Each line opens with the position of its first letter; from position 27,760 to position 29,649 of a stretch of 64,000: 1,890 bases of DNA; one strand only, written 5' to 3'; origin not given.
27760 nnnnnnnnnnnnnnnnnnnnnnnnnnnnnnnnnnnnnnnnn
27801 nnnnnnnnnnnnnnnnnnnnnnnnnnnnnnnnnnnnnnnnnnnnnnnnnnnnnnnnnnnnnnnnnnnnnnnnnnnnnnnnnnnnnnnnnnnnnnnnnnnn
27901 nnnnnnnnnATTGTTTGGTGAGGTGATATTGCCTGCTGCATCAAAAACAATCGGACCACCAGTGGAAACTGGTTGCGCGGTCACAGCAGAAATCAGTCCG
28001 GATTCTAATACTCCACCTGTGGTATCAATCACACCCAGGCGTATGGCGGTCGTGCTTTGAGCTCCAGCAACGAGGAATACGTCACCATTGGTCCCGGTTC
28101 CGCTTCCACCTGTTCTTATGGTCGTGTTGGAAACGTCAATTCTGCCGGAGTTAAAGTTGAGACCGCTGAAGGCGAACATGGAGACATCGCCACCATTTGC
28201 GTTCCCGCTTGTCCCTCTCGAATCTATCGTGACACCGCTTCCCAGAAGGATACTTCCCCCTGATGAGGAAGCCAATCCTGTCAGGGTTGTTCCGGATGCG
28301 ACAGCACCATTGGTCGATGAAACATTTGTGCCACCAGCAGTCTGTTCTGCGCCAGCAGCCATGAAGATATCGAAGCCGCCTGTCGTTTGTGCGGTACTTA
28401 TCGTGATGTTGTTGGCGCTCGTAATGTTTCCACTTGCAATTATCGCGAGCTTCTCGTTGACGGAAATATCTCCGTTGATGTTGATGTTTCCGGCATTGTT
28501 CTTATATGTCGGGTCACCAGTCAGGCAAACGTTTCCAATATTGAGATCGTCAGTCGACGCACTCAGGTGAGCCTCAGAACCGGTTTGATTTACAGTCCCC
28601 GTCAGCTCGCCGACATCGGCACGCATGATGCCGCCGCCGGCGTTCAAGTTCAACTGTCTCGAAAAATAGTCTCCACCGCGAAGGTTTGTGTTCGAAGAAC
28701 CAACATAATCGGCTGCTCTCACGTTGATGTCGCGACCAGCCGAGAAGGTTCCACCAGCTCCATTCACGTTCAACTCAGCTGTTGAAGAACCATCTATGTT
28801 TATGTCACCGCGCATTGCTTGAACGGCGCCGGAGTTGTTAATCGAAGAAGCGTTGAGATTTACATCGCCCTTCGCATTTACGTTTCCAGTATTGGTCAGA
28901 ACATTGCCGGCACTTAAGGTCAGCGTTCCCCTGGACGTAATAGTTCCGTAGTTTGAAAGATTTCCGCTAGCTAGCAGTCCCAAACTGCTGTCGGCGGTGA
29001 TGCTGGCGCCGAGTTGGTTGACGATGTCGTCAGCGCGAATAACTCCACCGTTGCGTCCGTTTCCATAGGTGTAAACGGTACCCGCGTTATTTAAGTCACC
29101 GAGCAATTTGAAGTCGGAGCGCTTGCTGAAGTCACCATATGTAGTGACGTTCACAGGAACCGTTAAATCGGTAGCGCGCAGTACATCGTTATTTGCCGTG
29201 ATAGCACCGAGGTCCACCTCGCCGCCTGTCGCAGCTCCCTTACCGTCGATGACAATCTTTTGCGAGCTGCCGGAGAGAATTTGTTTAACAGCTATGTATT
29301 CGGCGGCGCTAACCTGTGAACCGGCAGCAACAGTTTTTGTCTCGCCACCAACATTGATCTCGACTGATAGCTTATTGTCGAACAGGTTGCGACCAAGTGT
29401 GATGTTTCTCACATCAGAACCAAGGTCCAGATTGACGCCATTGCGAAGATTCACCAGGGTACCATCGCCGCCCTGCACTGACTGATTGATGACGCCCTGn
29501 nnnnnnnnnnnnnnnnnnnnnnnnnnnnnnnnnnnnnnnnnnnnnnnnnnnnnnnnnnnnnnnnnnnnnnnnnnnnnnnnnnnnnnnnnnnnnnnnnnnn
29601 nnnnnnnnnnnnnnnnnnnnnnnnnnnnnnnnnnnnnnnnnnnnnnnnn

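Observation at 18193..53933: Three tandem giant paralogous secreted repeat proteins whose architecture fits no canonical giant-adhesin class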

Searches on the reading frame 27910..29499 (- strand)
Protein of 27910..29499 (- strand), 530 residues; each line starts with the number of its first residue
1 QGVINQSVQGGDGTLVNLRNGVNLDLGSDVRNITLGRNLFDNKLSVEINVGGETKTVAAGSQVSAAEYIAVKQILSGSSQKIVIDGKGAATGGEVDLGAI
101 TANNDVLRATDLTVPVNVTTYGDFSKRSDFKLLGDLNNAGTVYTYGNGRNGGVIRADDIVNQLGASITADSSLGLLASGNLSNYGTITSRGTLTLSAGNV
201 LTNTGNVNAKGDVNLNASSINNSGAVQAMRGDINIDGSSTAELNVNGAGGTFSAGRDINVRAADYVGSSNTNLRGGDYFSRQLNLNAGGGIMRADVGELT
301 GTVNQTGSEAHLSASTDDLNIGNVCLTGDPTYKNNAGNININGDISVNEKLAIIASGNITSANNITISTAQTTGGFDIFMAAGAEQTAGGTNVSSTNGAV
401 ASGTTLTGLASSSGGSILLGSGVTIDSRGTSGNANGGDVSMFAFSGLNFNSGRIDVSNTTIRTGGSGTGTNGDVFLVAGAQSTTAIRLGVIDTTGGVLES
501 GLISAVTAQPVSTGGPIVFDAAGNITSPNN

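Call 70: search_dna_similar(query=window:27910-29499:-, collection=plasmids, mode=protein, max_evalue=10, max_rows=15)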
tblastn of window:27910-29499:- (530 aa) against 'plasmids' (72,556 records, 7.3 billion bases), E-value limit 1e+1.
Records with a match: 19; places in all: 20; records where one place covers at least 80% of the query: 0.
Best place of each record, by identity: <60% 19.
By first word of the organism name: Ralstonia 11; Burkholderia 5; Rahnella 1; Paraburkholderia 1; Acinetobacter 1.
By predicted mobility (MOB-suite, as given by PLSDB): mobilizable 11; non-mobilizable 6; conjugative 2.
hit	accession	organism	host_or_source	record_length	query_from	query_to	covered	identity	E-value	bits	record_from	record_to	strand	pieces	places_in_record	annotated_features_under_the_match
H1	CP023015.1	Ralstonia solanacearum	Solanum tuberosum,single cell,Potato ...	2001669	21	218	37%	28.4%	5e+0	37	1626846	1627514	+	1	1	none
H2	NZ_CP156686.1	Burkholderia stagnalis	Bacterial cells,soils collected in ...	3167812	84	260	33%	29.5%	1e+0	39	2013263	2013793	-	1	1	none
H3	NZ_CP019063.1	Rahnella sikkimica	bacteria,soil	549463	187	287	19%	34.5%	2e+0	39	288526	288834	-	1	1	hemagglutinin repeat-containing protein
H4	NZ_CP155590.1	Ralstonia solanacearum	Musa sp.,cell culture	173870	195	281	16%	35.3%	5e+0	38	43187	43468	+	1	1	DUF6862 domain-containing protein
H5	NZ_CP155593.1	Ralstonia solanacearum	Musa sp.,cell culture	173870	195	281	16%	35.3%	5e+0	38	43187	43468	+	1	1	DUF6862 domain-containing protein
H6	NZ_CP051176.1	Ralstonia solanacearum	Whole organism,tomato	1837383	195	281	16%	35.3%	8e+0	37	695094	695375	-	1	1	none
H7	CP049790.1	Ralstonia solanacearum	whole organism,isolated from the ...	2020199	195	281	16%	34.7%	9e+0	37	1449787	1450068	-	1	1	hemagglutinin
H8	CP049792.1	Ralstonia solanacearum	whole organism,isolated from the ...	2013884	195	281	16%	34.7%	1e+1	37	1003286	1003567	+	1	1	hemagglutinin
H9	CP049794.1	Ralstonia solanacearum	whole organism,isolated from the ...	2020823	195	281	16%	34.7%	1e+1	37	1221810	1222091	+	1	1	hemagglutinin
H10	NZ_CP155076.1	Paraburkholderia sp. PREW-6R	single cell,Phlox subulata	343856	185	265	15%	37.0%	1e-2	46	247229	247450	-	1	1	filamentous hemagglutinin N-terminal domain-containing protein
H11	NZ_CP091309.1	Burkholderia pyrrocinia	-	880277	185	265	15%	35.8%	3e-1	42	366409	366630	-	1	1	filamentous hemagglutinin N-terminal domain-containing protein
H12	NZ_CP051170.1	Ralstonia pseudosolanacearum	Whole organism,potato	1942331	195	266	14%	38.9%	5e+0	38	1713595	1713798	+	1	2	none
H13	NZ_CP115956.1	Ralstonia pseudosolanacearum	Solanum tuberosum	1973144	195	266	14%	38.9%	5e+0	38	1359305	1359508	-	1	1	none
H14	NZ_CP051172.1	Ralstonia pseudosolanacearum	Whole organism,potato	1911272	195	266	14%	38.9%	6e+0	37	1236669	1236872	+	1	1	none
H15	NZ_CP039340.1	Ralstonia pseudosolanacearum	-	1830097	195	266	14%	38.9%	6e+0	37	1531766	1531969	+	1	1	none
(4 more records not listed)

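Call 71: get_annotated_region(hit=H10, flank=12000)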
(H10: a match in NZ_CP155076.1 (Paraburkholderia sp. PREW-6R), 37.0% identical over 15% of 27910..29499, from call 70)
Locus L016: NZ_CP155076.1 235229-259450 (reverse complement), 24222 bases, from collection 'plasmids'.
description: Paraburkholderia sp. PREW-6R plasmid unnamed2, complete sequence
organism: Paraburkholderia sp. PREW-6R (NCBI taxid 3141544)
taxonomy: Bacteria; Pseudomonadota; Betaproteobacteria; Burkholderiales; Burkholderiaceae; Paraburkholderia; Paraburkholderia sp. PREW-6R
host: -; source: single cell,Phlox subulata; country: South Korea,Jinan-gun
typing (MOB-suite, as given by PLSDB): non-mobilizable
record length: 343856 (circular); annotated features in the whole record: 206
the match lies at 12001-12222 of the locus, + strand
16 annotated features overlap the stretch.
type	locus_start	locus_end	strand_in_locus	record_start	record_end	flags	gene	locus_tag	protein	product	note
CDS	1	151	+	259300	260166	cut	-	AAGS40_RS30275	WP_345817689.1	hypothetical protein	-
CDS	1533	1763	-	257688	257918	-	-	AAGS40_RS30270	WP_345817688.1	hypothetical protein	-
CDS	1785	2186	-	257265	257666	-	-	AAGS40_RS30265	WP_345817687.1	type II toxin-antitoxin system VapC family toxin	-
CDS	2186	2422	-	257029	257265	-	vapB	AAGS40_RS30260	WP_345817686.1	type II toxin-antitoxin system VapB family antitoxin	-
CDS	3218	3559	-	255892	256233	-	-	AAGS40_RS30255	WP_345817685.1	hypothetical protein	-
CDS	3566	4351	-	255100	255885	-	-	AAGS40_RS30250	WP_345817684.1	phage integrase family protein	-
CDS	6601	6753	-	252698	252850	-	-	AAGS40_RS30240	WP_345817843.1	type II toxin-antitoxin system VapB family antitoxin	-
CDS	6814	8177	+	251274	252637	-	-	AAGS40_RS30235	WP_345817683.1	IS3 family transposase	-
CDS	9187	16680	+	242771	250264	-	-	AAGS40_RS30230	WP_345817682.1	filamentous hemagglutinin N-terminal domain-containing protein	-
CDS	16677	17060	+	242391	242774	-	-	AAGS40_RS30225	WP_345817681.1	hypothetical protein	-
CDS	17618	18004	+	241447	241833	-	-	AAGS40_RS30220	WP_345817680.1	hypothetical protein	-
CDS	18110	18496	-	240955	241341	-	-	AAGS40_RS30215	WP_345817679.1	helix-turn-helix domain-containing protein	-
CDS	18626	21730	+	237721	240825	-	-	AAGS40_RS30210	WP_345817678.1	toprim domain-containing protein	-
CDS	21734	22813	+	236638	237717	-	xerC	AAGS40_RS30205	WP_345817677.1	site-specific tyrosine recombinase XerC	-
CDS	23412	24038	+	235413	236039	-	-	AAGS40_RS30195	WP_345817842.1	HYD1 signature containing ADP-ribosyltransferase family protein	-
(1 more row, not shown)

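Call 73: search_protein_families(library=pfam, proteins=[L016:9187-10986:+], max_evalue=1)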
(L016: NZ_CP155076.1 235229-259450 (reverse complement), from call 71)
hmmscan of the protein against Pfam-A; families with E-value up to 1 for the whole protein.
L016:9187-10986:+ (600 aa): 2 families
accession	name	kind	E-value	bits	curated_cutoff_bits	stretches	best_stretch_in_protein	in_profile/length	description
PF05860.19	TPS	-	3e-26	93.3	33.5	1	34-312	15-250/252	TPS secretion domain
PF03961.19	FapA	-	0.0032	17.6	31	2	472-561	13-99/272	Flagellar Assembly Protein A beta solenoid domain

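Call 80: search_protein_families(library=ncbifam, proteins=[L016:9187-10986:+], max_evalue=1)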
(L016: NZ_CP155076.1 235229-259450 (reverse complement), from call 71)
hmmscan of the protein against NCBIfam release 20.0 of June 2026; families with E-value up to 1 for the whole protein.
L016:9187-10986:+ (600 aa): 1 family
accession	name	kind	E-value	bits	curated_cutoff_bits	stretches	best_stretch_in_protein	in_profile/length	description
TIGR01901.1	adhes_NPXG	domain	2.4e-13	49.8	29.1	1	59-158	2-78/79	filamentous hemagglutinin N-terminal domain-containing protein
